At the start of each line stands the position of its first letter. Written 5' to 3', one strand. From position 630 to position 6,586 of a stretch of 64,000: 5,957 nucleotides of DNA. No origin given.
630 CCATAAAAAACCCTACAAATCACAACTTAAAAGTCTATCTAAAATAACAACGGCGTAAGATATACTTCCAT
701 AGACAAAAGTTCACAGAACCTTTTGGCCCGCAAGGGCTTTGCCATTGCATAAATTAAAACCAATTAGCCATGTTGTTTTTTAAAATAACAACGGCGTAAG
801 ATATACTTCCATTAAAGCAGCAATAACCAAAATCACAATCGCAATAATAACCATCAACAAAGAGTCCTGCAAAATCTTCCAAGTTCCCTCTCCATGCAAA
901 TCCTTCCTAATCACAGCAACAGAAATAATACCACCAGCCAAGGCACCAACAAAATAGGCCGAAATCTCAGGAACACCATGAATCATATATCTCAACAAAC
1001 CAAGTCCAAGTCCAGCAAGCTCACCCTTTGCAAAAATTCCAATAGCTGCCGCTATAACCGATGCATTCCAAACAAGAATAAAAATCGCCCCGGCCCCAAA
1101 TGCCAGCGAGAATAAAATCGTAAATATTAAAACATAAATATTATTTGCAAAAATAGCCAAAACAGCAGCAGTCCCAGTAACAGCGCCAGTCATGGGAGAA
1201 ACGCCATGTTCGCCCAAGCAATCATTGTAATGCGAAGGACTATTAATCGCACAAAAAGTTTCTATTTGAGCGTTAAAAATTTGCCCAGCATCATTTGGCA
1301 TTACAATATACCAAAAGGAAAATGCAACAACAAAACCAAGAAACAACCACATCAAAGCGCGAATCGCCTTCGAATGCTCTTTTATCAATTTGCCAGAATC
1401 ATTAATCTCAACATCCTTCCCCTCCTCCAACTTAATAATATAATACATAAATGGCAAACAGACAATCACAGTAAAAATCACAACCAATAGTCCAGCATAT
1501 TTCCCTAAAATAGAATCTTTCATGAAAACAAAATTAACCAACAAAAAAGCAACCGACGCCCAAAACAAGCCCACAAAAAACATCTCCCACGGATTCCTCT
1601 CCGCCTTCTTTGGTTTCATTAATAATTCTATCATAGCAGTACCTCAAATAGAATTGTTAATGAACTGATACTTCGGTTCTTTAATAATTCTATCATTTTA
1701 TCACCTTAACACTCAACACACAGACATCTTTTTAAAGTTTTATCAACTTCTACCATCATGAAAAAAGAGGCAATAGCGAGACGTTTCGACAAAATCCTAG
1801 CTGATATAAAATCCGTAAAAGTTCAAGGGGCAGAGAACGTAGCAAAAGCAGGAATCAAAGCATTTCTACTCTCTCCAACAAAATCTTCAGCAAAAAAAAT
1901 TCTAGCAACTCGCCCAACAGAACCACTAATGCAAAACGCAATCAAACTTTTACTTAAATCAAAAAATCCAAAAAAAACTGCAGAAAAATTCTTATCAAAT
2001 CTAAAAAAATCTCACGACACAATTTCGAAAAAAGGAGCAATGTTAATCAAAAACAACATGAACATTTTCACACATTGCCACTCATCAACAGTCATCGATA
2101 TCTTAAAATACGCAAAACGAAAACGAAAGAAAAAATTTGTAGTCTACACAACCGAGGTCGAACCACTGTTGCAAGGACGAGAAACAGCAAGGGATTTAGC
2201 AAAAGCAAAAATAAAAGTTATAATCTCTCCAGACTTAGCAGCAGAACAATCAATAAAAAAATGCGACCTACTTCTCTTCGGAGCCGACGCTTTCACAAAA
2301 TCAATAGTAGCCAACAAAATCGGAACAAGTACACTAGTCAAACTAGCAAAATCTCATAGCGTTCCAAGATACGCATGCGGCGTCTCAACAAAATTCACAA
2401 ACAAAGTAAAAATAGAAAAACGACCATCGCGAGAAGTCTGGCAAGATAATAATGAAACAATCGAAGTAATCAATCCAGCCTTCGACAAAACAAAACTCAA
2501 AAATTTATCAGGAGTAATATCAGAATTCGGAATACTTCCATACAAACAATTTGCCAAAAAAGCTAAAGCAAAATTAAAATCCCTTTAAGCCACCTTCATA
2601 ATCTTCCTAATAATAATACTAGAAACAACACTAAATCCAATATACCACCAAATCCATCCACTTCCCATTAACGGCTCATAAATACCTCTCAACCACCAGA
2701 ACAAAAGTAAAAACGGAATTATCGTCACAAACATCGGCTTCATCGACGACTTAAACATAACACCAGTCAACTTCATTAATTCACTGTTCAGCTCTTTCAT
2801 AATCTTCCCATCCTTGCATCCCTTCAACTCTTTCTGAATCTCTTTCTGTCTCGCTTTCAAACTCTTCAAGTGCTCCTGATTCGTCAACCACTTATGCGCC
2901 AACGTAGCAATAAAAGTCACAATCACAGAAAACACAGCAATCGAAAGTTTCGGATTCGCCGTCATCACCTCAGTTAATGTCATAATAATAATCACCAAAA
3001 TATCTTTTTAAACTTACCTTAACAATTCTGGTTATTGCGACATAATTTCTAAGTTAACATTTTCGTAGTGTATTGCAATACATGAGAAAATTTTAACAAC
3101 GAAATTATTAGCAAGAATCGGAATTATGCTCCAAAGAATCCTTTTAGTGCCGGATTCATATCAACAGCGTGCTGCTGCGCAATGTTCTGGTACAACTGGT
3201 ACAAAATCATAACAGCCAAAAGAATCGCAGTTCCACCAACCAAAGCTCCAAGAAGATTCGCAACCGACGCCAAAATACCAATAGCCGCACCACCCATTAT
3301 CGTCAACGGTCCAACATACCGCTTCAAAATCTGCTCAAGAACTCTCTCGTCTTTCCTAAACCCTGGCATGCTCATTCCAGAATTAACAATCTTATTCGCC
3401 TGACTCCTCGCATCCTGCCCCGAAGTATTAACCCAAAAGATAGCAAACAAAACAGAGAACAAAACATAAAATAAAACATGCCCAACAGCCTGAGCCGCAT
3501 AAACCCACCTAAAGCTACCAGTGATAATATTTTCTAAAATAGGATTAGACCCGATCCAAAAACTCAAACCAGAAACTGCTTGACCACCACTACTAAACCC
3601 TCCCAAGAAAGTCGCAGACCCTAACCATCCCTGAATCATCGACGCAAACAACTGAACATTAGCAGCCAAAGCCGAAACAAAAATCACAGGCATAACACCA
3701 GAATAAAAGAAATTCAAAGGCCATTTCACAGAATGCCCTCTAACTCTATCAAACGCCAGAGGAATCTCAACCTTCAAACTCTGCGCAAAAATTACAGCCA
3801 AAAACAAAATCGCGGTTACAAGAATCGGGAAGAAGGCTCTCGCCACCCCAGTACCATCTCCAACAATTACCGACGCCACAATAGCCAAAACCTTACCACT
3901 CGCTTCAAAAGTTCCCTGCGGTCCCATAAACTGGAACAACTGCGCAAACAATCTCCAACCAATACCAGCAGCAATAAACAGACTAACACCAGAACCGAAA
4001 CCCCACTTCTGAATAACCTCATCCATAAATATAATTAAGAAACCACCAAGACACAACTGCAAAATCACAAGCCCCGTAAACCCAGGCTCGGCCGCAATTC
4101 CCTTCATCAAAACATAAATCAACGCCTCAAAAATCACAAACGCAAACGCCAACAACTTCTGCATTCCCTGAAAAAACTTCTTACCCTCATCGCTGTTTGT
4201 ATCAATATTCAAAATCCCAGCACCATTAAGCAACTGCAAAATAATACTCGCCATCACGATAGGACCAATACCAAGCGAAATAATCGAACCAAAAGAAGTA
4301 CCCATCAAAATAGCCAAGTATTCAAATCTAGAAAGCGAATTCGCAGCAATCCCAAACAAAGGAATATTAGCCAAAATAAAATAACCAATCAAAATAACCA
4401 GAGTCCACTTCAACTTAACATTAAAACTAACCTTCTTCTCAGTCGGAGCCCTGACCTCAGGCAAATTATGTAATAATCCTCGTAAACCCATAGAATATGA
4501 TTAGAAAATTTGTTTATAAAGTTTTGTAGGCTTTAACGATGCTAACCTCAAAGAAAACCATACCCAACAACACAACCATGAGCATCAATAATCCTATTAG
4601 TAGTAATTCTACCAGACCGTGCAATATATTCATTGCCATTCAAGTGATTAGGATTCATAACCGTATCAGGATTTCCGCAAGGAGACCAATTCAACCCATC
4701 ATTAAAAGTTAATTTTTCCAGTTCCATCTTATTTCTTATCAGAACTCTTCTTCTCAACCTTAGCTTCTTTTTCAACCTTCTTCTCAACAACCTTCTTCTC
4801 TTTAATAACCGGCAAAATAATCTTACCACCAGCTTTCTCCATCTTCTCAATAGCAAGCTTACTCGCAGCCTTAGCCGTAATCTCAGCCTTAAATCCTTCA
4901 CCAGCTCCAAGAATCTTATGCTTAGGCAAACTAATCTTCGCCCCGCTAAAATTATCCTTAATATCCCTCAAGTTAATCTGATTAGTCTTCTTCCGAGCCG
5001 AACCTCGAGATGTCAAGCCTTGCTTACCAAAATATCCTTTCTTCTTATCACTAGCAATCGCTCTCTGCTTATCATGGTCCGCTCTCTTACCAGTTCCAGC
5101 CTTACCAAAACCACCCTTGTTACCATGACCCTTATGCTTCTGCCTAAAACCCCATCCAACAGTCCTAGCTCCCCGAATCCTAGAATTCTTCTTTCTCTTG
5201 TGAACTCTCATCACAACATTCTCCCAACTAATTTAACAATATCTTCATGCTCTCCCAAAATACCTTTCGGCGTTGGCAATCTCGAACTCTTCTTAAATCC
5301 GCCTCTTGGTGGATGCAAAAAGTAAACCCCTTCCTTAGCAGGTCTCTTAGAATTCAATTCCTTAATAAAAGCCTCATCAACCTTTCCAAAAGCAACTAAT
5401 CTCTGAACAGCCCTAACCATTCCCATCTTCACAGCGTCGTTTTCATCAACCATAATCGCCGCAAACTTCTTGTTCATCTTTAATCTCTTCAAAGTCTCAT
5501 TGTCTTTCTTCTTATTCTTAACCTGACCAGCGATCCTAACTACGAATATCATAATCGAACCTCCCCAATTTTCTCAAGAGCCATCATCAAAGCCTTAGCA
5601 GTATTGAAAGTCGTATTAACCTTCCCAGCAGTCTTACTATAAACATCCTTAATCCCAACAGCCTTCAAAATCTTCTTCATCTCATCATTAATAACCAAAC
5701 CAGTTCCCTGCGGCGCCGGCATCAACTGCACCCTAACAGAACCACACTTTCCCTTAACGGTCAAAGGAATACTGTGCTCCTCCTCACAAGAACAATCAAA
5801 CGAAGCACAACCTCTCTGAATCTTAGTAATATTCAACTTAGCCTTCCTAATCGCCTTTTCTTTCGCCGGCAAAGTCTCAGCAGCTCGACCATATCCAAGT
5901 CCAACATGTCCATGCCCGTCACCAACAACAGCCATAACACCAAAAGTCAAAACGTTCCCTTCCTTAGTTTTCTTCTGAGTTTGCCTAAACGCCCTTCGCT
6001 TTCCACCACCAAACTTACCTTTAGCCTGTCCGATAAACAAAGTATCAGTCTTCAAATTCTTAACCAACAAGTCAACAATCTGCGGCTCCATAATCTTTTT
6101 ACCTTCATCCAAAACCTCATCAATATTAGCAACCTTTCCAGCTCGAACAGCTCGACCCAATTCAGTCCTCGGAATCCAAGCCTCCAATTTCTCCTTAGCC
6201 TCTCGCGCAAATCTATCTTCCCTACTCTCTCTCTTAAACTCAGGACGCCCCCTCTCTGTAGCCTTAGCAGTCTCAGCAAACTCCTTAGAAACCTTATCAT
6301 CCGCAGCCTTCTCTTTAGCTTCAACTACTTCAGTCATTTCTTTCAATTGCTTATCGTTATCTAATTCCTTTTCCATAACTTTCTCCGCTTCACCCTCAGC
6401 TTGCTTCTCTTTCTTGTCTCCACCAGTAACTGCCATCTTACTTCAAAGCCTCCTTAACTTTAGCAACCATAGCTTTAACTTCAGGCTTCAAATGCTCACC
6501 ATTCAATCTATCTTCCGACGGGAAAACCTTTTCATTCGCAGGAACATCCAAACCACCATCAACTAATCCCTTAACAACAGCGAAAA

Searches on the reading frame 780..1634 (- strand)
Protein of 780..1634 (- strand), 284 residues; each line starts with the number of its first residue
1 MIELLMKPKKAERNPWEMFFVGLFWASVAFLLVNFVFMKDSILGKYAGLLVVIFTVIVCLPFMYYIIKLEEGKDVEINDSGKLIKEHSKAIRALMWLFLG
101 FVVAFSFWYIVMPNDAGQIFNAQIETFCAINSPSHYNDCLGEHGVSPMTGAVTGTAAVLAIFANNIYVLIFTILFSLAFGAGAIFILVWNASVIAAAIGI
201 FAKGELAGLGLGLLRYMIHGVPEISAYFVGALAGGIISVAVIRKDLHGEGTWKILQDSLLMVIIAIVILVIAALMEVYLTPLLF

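Call 34: search_protein_families(library=pfam, proteins=[window:780-1634:-], max_evalue=0.001)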
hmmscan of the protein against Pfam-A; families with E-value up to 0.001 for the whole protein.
window:780-1634:- (284 aa): 1 family
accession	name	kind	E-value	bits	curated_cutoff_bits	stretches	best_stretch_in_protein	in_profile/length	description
PF01944.22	SpoIIM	-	2.4e-14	54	26.9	1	111-281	17-163/163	Stage II sporulation protein M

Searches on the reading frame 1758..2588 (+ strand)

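Call 34: search_protein_families(library=pfam, proteins=[window:1758-2588:+], max_evalue=0.001)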
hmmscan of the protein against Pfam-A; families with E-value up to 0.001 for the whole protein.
window:1758-2588:+ (276 aa): 1 family
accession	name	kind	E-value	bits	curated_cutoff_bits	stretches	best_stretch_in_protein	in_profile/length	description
PF01008.23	IF-2B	-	2.3e-42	145.6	22.4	1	42-261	36-279/280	Initiation factor 2 subunit family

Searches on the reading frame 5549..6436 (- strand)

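Call 34: search_protein_families(library=pfam, proteins=[window:5549-6436:-], max_evalue=0.001)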
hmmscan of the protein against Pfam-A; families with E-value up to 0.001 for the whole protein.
window:5549-6436:- (295 aa): 2 families
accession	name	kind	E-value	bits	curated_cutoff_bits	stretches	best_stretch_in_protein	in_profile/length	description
PF03719.21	Ribosomal_S5_C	-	8.6e-21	73.6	21.5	1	229-290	1-61/71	Ribosomal protein S5, C-terminal domain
PF00333.26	Ribosomal_S5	-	4e-16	59.2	27.1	1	151-207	9-65/65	Ribosomal protein S5, N-terminal domain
